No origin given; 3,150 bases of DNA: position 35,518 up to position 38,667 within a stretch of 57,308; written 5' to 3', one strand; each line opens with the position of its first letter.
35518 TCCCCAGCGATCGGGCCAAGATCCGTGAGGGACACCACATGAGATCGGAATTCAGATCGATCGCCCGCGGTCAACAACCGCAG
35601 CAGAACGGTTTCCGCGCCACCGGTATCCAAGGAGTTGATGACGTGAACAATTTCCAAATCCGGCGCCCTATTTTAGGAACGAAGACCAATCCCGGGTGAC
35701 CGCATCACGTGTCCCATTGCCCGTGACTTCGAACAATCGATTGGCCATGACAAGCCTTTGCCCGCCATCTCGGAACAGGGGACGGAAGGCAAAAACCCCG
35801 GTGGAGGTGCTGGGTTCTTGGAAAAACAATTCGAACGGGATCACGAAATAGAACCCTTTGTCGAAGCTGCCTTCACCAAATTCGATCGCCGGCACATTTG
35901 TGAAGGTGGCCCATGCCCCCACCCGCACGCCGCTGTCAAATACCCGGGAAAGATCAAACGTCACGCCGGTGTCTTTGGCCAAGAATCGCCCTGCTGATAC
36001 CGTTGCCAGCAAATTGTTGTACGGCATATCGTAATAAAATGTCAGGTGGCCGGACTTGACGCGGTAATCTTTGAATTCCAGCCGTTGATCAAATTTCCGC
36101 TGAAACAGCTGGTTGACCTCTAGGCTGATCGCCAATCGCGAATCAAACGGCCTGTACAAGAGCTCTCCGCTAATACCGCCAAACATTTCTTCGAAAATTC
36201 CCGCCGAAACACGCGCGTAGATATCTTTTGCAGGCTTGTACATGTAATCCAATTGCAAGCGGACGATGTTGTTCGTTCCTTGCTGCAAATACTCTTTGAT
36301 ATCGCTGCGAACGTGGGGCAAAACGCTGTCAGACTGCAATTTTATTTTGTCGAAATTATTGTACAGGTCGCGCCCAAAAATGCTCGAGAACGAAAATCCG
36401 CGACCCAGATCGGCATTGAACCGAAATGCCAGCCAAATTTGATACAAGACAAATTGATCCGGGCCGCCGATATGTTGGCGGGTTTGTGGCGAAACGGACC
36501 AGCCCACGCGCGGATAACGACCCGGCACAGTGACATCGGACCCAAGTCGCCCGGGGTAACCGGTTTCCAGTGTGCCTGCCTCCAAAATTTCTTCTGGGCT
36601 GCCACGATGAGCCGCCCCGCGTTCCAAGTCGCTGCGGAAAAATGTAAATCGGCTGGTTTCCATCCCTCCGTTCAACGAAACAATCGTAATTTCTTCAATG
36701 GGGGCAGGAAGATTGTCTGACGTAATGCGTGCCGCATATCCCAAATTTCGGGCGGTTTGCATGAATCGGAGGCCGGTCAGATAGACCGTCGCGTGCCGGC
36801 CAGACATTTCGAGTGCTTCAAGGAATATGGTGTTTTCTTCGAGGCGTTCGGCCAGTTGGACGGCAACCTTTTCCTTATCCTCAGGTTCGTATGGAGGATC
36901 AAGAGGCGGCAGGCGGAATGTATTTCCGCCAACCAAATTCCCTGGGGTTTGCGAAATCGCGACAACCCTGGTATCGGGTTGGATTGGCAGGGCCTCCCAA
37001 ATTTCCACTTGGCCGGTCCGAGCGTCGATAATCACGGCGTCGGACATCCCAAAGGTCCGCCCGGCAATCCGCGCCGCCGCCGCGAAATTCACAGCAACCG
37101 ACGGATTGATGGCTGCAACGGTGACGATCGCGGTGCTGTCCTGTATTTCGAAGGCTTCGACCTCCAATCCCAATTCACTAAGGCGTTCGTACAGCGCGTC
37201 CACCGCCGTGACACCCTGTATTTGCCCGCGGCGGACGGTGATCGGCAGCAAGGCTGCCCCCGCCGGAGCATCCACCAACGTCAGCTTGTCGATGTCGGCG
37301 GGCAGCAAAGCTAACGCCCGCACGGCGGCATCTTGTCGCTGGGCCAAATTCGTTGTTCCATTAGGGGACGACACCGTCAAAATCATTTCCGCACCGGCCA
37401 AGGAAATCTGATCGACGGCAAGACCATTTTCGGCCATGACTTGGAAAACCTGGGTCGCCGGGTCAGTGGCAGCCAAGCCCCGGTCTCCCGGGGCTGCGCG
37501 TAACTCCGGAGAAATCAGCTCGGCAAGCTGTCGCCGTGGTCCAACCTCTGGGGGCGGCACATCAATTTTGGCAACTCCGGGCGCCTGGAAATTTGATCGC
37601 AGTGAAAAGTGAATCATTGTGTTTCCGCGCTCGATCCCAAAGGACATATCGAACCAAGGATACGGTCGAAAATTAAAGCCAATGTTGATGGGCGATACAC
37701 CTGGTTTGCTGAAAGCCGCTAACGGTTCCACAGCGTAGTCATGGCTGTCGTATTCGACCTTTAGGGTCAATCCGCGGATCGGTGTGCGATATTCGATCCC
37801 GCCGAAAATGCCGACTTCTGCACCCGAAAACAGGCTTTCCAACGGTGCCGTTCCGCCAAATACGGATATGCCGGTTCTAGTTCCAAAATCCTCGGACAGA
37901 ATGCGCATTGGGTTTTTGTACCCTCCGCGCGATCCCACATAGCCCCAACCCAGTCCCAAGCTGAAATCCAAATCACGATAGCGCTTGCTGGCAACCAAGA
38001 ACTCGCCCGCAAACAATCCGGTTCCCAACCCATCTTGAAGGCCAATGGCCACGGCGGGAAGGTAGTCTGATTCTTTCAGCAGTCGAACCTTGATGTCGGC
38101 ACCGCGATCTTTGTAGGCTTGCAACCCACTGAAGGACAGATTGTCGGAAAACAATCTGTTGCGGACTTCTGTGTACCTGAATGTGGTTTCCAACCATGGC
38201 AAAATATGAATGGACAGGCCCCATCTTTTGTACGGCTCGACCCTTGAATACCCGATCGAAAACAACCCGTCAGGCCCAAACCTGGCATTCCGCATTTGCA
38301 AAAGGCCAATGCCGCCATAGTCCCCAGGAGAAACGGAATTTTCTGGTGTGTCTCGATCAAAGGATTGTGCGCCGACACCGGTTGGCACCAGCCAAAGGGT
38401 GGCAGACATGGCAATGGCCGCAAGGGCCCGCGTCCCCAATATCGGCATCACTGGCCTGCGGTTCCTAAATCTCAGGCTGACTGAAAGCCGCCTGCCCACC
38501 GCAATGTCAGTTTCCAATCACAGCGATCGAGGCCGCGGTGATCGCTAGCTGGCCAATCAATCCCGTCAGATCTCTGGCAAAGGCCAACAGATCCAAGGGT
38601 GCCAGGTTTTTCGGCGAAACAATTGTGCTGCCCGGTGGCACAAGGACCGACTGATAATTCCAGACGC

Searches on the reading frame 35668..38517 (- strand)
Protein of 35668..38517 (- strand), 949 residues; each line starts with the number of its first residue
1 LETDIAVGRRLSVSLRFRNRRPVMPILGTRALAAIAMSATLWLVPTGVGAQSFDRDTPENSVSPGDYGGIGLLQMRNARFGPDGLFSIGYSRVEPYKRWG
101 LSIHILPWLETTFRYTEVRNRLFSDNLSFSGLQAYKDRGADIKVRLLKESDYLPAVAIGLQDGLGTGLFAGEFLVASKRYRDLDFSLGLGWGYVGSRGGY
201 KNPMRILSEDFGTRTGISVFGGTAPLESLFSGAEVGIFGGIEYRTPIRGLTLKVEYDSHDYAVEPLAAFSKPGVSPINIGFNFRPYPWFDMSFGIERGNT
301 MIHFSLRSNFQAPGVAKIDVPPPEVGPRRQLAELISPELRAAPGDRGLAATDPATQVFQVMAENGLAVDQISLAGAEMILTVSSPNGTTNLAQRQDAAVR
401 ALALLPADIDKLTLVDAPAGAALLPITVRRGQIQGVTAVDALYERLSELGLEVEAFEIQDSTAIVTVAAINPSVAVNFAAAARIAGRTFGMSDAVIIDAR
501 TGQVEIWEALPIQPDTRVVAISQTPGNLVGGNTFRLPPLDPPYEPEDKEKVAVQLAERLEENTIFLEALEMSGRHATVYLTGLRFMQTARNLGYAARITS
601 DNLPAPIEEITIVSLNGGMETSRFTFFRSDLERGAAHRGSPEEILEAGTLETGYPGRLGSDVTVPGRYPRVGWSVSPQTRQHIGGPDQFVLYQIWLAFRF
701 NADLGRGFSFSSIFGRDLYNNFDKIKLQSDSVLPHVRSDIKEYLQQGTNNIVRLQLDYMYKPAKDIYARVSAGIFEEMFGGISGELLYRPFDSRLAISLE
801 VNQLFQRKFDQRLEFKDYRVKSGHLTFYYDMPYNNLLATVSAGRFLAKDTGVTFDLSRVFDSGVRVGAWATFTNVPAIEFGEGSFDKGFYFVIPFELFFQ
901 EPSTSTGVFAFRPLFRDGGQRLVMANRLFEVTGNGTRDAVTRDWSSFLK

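Call 10: search_protein_families(library=pfam, proteins=[window:35668-38517:-], max_evalue=0.001)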
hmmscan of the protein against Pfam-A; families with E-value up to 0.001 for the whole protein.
window:35668-38517:- (949 aa): 1 family
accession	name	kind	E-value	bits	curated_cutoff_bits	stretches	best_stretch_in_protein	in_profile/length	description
PF06082.17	YjbH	-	3.5e-201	670.9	24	2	541-932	263-656/658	Exopolysaccharide biosynthesis protein YbjH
